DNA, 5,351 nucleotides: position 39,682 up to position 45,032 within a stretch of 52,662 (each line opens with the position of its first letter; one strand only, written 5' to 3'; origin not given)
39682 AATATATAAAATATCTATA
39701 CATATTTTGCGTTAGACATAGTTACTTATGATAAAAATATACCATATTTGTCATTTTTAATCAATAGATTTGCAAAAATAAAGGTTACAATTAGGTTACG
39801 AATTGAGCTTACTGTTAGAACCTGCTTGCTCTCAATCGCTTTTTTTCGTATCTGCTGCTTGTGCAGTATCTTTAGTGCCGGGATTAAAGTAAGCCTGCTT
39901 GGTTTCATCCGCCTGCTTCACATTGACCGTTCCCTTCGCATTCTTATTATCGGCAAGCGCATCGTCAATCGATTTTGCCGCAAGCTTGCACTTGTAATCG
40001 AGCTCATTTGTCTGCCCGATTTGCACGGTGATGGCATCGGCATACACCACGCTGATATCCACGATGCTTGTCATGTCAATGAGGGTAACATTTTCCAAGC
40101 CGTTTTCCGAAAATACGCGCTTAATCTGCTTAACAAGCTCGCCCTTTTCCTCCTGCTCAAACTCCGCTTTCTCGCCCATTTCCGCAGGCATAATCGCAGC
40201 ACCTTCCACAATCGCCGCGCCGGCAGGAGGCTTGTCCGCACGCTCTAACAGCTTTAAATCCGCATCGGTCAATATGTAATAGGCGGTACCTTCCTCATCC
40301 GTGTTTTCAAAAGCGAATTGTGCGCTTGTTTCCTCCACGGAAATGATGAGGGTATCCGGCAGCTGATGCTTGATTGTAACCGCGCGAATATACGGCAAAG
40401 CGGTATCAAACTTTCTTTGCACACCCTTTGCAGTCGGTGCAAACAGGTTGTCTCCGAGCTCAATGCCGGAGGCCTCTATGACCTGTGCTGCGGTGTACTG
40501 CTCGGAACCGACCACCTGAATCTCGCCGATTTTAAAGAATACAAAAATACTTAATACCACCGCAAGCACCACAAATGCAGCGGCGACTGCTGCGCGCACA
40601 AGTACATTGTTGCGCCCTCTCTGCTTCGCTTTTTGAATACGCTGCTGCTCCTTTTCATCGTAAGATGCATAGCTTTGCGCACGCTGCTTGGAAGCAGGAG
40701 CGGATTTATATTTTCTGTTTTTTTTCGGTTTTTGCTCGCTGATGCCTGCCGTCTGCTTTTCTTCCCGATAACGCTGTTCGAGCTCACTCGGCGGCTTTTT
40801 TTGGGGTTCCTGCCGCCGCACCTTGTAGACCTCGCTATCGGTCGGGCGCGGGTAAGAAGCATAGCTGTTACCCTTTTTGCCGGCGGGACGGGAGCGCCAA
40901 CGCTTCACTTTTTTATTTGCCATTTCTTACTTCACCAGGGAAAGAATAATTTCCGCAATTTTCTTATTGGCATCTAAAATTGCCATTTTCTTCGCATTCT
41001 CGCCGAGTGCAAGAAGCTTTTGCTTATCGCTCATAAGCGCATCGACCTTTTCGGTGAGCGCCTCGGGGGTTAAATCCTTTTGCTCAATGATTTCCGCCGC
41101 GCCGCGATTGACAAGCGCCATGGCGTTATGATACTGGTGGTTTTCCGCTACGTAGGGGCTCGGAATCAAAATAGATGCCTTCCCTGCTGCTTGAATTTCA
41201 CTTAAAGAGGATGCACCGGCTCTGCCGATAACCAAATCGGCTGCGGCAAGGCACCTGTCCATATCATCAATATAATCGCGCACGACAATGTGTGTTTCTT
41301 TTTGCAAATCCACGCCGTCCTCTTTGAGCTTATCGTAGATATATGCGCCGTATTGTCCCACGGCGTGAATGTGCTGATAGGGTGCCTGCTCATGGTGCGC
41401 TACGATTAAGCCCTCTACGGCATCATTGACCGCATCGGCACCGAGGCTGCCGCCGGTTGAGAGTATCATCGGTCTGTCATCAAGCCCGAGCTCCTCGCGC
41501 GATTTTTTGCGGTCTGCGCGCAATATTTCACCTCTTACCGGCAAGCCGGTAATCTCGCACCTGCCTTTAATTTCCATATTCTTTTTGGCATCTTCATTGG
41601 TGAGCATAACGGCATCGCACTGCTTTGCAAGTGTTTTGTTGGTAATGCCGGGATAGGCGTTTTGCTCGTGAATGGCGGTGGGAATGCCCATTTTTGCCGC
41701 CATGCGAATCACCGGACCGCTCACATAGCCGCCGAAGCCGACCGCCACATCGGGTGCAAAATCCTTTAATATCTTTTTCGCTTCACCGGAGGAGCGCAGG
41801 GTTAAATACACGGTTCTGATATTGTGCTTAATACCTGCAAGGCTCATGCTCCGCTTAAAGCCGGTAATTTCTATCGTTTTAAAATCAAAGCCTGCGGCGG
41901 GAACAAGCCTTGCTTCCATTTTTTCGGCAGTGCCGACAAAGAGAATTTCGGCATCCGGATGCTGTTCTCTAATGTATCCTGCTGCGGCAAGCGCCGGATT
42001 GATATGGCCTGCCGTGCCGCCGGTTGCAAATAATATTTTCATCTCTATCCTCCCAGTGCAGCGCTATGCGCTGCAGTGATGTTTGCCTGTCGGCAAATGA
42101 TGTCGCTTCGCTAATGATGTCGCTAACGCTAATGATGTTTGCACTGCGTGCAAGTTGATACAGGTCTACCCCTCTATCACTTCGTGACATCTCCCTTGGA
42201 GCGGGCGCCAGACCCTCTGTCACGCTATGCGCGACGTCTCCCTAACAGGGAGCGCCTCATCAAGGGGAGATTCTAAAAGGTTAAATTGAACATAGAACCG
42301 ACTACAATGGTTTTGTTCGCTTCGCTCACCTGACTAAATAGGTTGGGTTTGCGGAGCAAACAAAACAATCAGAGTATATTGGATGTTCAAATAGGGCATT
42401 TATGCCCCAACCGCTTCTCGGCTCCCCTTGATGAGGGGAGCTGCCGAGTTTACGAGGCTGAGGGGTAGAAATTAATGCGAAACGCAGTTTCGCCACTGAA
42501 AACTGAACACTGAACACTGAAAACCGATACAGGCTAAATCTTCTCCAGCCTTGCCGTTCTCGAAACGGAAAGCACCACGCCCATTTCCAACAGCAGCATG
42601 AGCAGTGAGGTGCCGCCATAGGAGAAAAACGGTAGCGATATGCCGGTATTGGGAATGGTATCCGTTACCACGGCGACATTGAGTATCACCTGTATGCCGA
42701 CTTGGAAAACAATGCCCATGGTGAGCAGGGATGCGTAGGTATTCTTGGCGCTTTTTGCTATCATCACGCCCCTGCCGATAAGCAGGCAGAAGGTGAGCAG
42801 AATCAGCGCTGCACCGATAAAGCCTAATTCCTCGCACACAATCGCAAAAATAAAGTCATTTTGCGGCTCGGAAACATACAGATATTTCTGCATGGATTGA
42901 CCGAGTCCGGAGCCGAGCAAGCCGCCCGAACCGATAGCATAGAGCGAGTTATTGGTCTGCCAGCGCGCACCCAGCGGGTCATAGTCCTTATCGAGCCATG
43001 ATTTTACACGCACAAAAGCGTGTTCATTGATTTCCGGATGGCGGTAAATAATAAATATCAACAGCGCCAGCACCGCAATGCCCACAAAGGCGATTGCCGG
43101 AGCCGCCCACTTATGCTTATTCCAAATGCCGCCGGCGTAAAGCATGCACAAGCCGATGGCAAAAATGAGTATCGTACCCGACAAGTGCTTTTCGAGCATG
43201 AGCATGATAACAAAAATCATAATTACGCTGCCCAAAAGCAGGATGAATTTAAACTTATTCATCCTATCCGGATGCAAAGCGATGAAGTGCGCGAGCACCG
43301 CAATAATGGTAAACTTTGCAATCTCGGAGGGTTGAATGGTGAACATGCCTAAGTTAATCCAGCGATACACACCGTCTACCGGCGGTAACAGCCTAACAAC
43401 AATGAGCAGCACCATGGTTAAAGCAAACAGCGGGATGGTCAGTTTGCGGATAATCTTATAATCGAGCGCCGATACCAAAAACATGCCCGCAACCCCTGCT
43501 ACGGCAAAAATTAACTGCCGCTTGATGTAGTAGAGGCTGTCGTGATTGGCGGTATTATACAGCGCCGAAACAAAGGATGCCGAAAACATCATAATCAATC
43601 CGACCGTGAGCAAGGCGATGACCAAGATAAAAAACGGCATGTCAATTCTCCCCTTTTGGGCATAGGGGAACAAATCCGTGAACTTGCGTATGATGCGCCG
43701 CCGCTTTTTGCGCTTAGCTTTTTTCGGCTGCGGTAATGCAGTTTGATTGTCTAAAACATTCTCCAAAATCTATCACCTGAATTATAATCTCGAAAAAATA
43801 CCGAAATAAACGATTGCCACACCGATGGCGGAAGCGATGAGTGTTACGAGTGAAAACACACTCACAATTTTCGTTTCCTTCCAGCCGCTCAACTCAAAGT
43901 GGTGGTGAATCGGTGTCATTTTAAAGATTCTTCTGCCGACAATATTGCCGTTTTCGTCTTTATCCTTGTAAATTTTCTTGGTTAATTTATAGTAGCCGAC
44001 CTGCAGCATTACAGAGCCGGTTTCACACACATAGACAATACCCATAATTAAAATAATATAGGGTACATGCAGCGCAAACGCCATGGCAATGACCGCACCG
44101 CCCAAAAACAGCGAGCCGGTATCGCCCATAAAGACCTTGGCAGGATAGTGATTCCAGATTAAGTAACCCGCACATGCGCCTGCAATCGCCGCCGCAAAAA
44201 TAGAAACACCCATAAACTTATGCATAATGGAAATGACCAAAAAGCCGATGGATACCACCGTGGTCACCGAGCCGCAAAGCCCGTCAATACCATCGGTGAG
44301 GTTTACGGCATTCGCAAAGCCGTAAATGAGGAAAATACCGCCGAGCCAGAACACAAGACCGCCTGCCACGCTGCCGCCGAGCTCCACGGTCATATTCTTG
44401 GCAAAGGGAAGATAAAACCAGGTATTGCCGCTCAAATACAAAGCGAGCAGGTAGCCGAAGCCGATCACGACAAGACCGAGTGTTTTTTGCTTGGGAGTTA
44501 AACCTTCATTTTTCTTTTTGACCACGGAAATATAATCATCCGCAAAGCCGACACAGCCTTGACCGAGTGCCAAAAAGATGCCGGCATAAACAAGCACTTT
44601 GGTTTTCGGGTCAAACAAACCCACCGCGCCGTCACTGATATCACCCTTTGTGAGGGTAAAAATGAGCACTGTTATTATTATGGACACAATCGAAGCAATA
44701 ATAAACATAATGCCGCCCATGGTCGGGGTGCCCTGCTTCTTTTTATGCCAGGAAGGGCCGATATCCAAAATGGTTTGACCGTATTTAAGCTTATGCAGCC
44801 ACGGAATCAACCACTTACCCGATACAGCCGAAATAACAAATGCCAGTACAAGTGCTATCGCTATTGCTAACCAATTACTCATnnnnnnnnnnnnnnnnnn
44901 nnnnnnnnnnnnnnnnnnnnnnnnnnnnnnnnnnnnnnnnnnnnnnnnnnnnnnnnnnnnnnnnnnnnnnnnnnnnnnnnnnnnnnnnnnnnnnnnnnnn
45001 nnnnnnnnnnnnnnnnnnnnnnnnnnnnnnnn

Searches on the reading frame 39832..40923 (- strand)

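Call 57: search_protein_families(library=pfam, proteins=[window:39832-40923:-], max_evalue=0.001)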
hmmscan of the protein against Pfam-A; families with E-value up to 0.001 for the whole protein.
window:39832-40923:- (363 aa): 2 families
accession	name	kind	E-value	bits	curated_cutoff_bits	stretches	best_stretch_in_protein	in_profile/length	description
PF08478.15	POTRA_1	-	3.6e-14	53.3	23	1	130-198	1-68/69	POTRA domain, FtsQ-type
PF02304.21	Phage_B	-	0.00083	20.7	27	1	48-99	43-93/109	Scaffold protein B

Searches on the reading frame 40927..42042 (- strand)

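Call 57: search_protein_families(library=pfam, proteins=[window:40927-42042:-], max_evalue=0.001)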
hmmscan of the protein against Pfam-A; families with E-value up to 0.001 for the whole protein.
window:40927-42042:- (371 aa): 4 families
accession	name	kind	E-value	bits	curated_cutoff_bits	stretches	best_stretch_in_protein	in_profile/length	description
PF04101.22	Glyco_tran_28_C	-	5.6e-38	131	22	1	193-360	2-164/166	Glycosyltransferase family 28 C-terminal domain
PF03033.26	Glyco_transf_28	-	2.5e-34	118.8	26.2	1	3-146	1-138/139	Glycosyltransferase family 28 N-terminal domain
PF00534.26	Glycos_transf_1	-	0.00025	21.1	26.4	0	245-353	70-172/172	Glycosyl transferases group 1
PF13692.12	Glyco_trans_1_4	-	0.00084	20.1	27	0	223-339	34-142/142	Glycosyl transferases group 1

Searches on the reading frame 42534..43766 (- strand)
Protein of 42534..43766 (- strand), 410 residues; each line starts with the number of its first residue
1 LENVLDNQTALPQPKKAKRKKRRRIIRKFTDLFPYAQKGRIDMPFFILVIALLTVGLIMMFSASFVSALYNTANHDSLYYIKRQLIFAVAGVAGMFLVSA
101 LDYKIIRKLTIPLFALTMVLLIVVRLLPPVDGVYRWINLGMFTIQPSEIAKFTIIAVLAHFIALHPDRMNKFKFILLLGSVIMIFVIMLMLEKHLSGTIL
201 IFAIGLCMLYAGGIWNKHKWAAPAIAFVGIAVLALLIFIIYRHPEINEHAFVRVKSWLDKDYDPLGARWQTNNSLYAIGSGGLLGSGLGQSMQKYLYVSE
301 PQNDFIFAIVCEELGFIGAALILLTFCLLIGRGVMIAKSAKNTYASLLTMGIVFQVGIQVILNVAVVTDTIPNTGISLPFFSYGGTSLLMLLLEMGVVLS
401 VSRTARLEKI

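Call 57: search_protein_families(library=pfam, proteins=[window:42534-43766:-], max_evalue=0.001)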
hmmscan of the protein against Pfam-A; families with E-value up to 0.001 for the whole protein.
window:42534-43766:- (410 aa): 1 family
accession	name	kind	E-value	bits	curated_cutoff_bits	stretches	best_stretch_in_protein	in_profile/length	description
PF01098.24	FTSW_RODA_SPOVE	-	5.4e-84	282.6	26.4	1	46-405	4-354/356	Cell cycle protein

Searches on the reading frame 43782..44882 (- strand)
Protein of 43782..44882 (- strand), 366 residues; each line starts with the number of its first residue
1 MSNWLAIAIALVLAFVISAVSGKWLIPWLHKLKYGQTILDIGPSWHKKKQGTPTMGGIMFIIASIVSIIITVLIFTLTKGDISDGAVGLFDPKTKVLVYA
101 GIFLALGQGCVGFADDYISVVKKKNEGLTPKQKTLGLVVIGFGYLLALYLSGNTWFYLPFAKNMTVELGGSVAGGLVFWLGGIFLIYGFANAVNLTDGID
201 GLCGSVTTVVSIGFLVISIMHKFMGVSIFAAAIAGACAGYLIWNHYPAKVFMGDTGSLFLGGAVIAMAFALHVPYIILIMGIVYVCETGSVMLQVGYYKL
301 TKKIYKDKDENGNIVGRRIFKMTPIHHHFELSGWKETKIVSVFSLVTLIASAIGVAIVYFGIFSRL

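Call 57: search_protein_families(library=pfam, proteins=[window:43782-44882:-], max_evalue=0.001)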
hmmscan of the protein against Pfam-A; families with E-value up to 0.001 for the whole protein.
window:43782-44882:- (366 aa): 2 families
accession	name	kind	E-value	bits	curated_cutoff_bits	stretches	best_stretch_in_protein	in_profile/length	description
PF00953.26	Glycos_transf_4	-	9.2e-29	100.9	27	1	102-270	5-158/160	Glycosyl transferase family 4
PF10555.14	MraY_sig1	-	3.5e-05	23.5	20.1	1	49-61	1-13/13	Phospho-N-acetylmuramoyl-pentapeptide-transferase signature 1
